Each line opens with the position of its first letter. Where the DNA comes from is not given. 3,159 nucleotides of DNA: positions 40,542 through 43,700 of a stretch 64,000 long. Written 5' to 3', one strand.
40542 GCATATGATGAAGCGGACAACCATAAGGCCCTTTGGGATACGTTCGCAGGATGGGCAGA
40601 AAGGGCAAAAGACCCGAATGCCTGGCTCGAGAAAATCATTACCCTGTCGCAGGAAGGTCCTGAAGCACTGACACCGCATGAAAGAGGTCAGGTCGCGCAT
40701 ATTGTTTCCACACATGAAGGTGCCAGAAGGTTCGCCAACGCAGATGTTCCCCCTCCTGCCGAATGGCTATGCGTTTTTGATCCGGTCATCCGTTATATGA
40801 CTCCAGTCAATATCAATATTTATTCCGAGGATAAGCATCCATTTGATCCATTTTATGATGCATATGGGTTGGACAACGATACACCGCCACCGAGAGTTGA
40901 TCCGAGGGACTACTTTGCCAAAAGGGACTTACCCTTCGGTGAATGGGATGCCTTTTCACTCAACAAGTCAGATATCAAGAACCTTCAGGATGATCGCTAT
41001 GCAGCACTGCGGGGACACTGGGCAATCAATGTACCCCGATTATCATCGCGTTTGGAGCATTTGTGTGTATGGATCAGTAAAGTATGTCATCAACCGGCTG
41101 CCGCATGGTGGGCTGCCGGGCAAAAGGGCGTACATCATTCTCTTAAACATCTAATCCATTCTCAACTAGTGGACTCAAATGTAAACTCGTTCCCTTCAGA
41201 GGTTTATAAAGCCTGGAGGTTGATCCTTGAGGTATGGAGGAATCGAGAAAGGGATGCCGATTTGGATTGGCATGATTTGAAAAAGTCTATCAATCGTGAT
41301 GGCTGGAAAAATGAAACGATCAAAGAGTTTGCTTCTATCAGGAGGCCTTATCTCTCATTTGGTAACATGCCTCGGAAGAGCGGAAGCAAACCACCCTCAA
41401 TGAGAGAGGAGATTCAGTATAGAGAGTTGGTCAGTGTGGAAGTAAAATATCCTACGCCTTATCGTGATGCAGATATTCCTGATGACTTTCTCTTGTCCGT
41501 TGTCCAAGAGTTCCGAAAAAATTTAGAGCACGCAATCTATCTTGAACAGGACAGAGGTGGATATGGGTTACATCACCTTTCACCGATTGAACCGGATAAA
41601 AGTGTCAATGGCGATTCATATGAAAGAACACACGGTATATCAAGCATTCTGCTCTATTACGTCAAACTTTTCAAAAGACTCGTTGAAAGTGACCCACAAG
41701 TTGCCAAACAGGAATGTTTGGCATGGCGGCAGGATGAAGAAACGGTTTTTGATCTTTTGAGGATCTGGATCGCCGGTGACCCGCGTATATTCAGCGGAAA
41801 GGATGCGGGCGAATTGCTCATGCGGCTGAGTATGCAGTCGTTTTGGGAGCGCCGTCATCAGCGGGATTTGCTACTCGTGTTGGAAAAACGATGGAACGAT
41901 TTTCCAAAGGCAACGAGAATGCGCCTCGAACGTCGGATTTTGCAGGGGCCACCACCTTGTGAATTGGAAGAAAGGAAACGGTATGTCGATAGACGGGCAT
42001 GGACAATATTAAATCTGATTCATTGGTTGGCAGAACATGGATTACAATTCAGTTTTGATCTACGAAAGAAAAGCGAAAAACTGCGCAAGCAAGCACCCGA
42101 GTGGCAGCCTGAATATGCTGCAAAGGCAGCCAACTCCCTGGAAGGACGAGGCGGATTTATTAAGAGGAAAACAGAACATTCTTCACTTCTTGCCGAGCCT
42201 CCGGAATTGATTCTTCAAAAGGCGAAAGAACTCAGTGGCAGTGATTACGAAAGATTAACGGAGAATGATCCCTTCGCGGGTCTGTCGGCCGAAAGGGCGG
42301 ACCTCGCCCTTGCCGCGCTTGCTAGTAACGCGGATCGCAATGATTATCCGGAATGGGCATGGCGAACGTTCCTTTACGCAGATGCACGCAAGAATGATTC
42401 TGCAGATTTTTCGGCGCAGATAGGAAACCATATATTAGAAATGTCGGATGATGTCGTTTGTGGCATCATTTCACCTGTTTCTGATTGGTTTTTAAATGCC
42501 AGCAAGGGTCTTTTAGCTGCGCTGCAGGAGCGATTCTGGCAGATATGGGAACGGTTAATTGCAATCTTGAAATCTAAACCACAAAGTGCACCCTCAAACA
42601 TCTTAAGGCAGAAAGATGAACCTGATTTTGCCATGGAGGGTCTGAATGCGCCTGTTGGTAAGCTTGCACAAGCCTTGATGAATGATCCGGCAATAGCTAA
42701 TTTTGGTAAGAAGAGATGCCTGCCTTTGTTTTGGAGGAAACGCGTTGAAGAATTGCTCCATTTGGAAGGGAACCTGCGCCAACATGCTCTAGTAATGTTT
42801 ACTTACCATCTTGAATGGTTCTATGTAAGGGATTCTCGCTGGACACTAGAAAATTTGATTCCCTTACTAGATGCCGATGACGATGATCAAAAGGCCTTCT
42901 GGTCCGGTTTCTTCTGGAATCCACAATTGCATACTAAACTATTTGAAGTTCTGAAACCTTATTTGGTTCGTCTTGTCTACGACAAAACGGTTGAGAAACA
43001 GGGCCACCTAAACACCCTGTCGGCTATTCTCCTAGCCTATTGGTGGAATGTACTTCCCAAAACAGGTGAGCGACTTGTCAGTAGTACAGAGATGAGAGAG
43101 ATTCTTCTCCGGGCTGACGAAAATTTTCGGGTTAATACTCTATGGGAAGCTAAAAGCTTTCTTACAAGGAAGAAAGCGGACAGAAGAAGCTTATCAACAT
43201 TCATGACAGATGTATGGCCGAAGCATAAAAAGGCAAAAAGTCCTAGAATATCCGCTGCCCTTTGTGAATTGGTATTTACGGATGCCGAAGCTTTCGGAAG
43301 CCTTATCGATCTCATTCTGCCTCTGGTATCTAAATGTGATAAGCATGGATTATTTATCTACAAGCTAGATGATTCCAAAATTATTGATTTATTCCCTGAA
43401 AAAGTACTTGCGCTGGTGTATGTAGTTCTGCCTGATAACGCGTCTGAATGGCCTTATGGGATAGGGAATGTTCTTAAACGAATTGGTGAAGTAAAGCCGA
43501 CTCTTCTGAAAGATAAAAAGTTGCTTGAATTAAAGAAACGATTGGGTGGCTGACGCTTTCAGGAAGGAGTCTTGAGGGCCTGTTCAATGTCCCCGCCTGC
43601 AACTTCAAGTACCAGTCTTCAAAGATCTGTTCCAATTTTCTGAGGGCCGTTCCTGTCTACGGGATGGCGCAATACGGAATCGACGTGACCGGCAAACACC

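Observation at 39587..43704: AT-rich single-gene island encoding a 1273-aa SIR2-domain protein: candidate stand-alone NADase-type anti-phage system with an unassigned ~1000-aa sensor region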

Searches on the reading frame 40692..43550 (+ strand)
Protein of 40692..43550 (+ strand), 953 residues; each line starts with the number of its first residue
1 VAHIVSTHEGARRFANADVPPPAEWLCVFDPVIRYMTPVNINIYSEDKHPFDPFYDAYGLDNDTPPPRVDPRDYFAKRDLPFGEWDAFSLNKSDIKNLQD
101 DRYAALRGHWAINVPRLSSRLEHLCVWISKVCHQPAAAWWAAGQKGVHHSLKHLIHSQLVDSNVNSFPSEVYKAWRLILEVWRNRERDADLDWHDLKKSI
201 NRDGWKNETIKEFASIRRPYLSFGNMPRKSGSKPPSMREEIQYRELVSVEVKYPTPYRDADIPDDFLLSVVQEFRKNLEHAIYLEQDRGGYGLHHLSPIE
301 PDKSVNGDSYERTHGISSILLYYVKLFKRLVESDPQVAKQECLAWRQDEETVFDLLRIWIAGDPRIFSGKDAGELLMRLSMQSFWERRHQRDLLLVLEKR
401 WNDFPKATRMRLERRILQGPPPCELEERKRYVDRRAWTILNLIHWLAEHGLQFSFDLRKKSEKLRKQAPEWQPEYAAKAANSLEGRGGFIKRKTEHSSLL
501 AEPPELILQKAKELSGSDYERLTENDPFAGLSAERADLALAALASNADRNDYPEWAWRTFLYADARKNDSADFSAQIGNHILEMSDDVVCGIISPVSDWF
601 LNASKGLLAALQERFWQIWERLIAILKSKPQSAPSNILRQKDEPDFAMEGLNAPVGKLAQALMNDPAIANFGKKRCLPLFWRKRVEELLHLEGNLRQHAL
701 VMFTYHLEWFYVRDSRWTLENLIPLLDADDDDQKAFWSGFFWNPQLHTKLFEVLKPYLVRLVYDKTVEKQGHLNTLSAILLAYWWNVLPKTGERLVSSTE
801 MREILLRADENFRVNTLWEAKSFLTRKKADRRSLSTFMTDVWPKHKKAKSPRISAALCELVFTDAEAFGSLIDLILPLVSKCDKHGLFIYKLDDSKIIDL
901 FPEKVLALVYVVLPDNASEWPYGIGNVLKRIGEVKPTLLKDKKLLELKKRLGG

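Call 54: predict_structure(alignment_id=A4)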
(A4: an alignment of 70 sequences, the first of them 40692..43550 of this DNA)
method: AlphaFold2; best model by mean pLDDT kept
length: 953 residues; sequences in the alignment: 70
mean_pLDDT: 87.7   pTM: 0.56
mean pLDDT of the five models: 87.7, 87.4, 87.4, 86.0, 85.2
residues with pLDDT >= 90: 567; 70-90: 313; 50-70: 70; < 50: 3
segments of 3 or more residues with pLDDT < 50: 639-641
pLDDT, mean of each block of 10 residues (from residue 1): 79 90 93 88 66 91 87 78 87 71 76 84 94 93 89 92 78 92 78 89 92 92 76 83 89 75 93 96 90 86 71 88 95 96 91 95 95 94 90 94 94 94 88 94 93 93 94 84 61 87 92 79 84 94 91 92 91 95 93 94 94 95 93 62 76 94 86 75 94 92 94 92 89 92 91 94 82 92 88 91 92 93 74 88 85 91 88 91 71 83 94 84 87 92 93 81
secondary structure, 60 per line:
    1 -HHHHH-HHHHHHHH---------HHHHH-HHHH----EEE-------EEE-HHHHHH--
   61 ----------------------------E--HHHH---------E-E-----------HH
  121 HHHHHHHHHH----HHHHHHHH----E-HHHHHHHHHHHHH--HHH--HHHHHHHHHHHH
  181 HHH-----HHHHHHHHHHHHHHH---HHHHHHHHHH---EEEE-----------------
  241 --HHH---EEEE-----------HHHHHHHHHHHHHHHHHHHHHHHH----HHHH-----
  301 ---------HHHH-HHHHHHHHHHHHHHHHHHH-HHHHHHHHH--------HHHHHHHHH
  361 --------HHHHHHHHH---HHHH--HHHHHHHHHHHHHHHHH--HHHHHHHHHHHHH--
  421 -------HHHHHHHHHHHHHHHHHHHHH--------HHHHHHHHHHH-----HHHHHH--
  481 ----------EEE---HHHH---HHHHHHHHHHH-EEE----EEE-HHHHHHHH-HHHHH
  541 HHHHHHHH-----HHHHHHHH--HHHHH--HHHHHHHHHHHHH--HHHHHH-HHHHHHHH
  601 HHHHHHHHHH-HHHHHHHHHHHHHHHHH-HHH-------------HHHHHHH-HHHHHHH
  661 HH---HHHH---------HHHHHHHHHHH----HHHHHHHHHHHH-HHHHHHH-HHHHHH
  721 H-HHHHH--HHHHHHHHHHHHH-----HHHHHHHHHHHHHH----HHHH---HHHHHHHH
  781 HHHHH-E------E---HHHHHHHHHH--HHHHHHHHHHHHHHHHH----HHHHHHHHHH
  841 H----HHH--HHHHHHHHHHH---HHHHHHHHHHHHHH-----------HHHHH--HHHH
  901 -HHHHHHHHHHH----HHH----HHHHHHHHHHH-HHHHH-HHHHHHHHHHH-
elements in order (helices of 4 or more, strands of 3 or more residues): H2-6 H8-15 H25-29 H31-34 E39-41 E49-51 H53-58 H92-95 H119-130 H135-142 H149-161 H169-183 H189-203 H207-216 E220-223 E249-252 H264-287 H292-295 H310-313 H315-333 H335-343 H352-360 H369-377 H381-384 H387-403 H406-418 H428-448 H457-467 H473-478 E491-493 H497-500 H504-514 E516-518 E523-525 H527-534 H536-548 H554-561 H564-568 H571-583 H586-591 H593-610 H612-628 H646-652 H654-662 H666-669 H679-689 H694-705 H707-713 H715-721 H723-727 H730-742 H748-761 H766-769 H773-785 H798-807 H810-826 H831-841 H851-861 H865-878 H890-894 H897-900 H902-912 H924-934 H936-940 H942-952

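Call 56: fold_search(model_id=the predicted structure, library=pdb)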
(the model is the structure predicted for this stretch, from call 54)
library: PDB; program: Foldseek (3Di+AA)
matches with E <= 10: 700; with E <= 0.001: 2
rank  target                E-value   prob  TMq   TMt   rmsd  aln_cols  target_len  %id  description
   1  6igx_D                4.7e-04  1.00  0.18  0.21  24.4       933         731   11  Crystal structure of human CAP-G in complex with CAP-H (released 2019-03-13)
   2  2bku_B                8.3e-04  1.00  0.21  0.22  18.9       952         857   10  Kap95p:RanGTP complex (released 2005-05-04)
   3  6igx_B                1.2e-03  1.00  0.22  0.27  23.4       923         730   11  Crystal structure of human CAP-G in complex with CAP-H (released 2019-03-13)
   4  7z8t_D                1.5e-03  0.95  0.15  0.13  22.8      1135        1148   11  CAND1-SCF-SKP2 CAND1 engaged SCF rocked (released 2023-04-19)
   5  6ef4                  2.2e-03  1.00  0.19  0.26  15.2       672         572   12  Crystal structure of mouse PP2A Aalpha P179R mutant (released 2019-06-26)
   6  3w3t                  2.8e-03  0.97  0.18  0.17  25.2      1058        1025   12  Crystal structure of Kap121p (released 2013-04-10)
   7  4zj7_A                2.9e-03  0.96  0.17  0.16  25.4      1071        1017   11  Crystal structure of the karyopherin Kap121p bound to the extreme C-terminus of the protein phosphatase Cdc14p (released 2015-06-03)
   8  5dlq_B                3.0e-03  0.90  0.15  0.14  23.4      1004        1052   10  Crystal structure of RanGTP-Exportin 4-eIF5A complex (released 2016-06-22)
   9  5h2v_A                3.5e-03  0.96  0.17  0.17  25.3      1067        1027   11  Crystal structure of the karyopherin Kap121p bound to the SUMO protease Ulp1p (released 2016-12-14)
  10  2x19_B                4.3e-03  0.98  0.20  0.20  19.4       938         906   10  Crystal structure of Importin13 - RanGTP complex (released 2010-02-16)
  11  3w3y_A                5.1e-03  0.96  0.17  0.17  23.7      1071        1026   11  Crystal structure of Kap121p bound to Nup53p (released 2013-04-10)
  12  9n73_LM               5.1e-03  0.91  0.15  0.10  41.6       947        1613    9  SSU processome maturation and disassembly, State G (released 2025-10-29)
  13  5oqn_A                5.2e-03  0.96  0.18  0.20  25.7       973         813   12  Crystal structure of the S. cerevisiae condensin Ycg1-Brn1 subcomplex bound to DNA (short kleisin loop) (released 2017-10-18)
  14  3w3v                  5.7e-03  0.93  0.17  0.16  25.3      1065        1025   12  Crystal structure of Kap121p mutant D353K/E396K/D438K (released 2013-04-10)
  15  8h3q_A                6.3e-03  0.97  0.20  0.18  20.0      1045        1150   11  Cryo-EM Structure of the CAND1-Cul3-Rbx1 complex (released 2023-10-11)
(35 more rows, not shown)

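Call 63: search_protein_families(library=padloc, proteins=[window:40692-43550:+], max_evalue=0.01)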
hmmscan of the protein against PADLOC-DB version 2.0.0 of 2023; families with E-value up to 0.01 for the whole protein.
window:40692-43550:+ (953 aa): 2 families
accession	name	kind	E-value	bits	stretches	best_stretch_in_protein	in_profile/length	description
PDLC02183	Dsr1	-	3.2e-36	122.5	1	168-948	481-1267/1275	-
PDLC04167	Dsr1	-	5e-34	115.3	1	384-947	672-1235/1248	-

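Call 78: search_protein_representatives(protein=window:40692-43550:+)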
Query: 953 residues. Proteins with E-value up to 0.001 (for the whole library): 1767; up to 1e-10: 1080; up to 1e-30: 563. The best 150 are listed.
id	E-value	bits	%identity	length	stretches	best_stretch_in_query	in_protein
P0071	1.2e-263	893.9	45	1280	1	1-950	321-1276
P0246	2.1e-244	830.2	46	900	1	66-950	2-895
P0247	2.6e-228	776.9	39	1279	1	1-949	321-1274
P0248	6.7e-225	765.6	40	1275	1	1-950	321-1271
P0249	2.2e-211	720.9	40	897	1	66-950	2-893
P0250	3.5e-208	710.3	39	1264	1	1-950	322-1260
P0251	7.8e-206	702.5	38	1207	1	1-950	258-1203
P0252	2.0e-198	678.0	38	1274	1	1-950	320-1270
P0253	5.1e-197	673.3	38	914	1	50-949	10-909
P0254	6.1e-195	666.5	38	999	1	1-950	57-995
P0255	2.0e-193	661.4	38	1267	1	1-950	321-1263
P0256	3.9e-193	660.5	36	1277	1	1-950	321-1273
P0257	3.7e-191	653.9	36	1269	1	1-949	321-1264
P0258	5.9e-190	650.0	39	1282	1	1-950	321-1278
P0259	3.1e-189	647.6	37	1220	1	1-951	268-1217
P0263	1.8e-184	631.8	37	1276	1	1-951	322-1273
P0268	3.7e-182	624.1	36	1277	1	1-950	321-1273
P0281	2.7e-173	594.8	37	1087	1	1-950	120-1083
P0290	1.5e-168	579.1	35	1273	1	1-952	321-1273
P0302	6.4e-161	553.9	34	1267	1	1-951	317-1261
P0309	8.9e-157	540.1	34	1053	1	1-953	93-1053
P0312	4.9e-156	537.7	34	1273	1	2-951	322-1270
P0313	5.0e-156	537.6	33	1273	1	1-951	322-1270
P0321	3.2e-146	505.2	32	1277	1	1-950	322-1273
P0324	7.3e-146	504.0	33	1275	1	1-949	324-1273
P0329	3.6e-145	501.7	32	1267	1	2-929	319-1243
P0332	1.5e-143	496.4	33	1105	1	1-948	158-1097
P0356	2.5e-132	459.2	33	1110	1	1-950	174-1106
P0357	3.3e-132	458.8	32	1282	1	13-946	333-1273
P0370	4.3e-128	445.2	32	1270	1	1-951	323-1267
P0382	7.6e-125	434.4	29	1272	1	2-950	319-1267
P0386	4.8e-122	425.2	30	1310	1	1-950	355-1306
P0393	1.0e-119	417.4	30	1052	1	1-950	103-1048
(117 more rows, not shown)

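Call 80: search_protein_families(library=pfam, proteins=[P0251, P0259, P0281, P0332, P0356, P0393, P0309, P0386], max_evalue=0.001)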
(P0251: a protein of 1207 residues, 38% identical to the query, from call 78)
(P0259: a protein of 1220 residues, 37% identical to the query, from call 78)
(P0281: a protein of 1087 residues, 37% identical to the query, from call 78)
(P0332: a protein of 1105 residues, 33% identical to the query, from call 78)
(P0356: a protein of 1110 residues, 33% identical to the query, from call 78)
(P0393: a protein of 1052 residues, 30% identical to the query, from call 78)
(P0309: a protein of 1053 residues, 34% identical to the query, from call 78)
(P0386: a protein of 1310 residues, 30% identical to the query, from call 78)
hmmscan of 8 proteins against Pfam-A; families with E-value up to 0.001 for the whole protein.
P0251 (1207 aa): 1 family
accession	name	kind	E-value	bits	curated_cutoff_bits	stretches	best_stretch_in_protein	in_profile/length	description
PF13289.12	SIR2_2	-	1.2e-15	58.3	24.5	1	70-206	3-140/141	SIR2-like domain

P0259 (1220 aa): 1 family
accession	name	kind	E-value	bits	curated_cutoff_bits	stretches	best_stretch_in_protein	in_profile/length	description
PF13289.12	SIR2_2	-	4.4e-16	59.7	24.5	1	85-220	3-141/141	SIR2-like domain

P0281 (1087 aa): 1 family
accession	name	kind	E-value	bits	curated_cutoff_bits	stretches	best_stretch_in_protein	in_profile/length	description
PF13289.12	SIR2_2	-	5e-06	27.1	24.5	1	9-69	78-141/141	SIR2-like domain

P0332 (1105 aa): 1 family
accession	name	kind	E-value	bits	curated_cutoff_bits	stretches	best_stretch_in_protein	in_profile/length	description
PF13289.12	SIR2_2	-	3.5e-12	47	24.5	1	9-109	44-141/141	SIR2-like domain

P0356 (1110 aa): 1 family
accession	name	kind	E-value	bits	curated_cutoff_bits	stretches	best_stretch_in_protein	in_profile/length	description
PF13289.12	SIR2_2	-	1.1e-12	48.7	24.5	1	20-124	39-141/141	SIR2-like domain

P0393 (1052 aa): 0 families

P0309 (1053 aa): 0 families

P0386 (1310 aa): 1 family
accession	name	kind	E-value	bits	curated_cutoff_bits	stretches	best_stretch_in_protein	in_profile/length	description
PF13289.12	SIR2_2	-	5.1e-17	62.7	24.5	1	167-304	3-141/141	SIR2-like domain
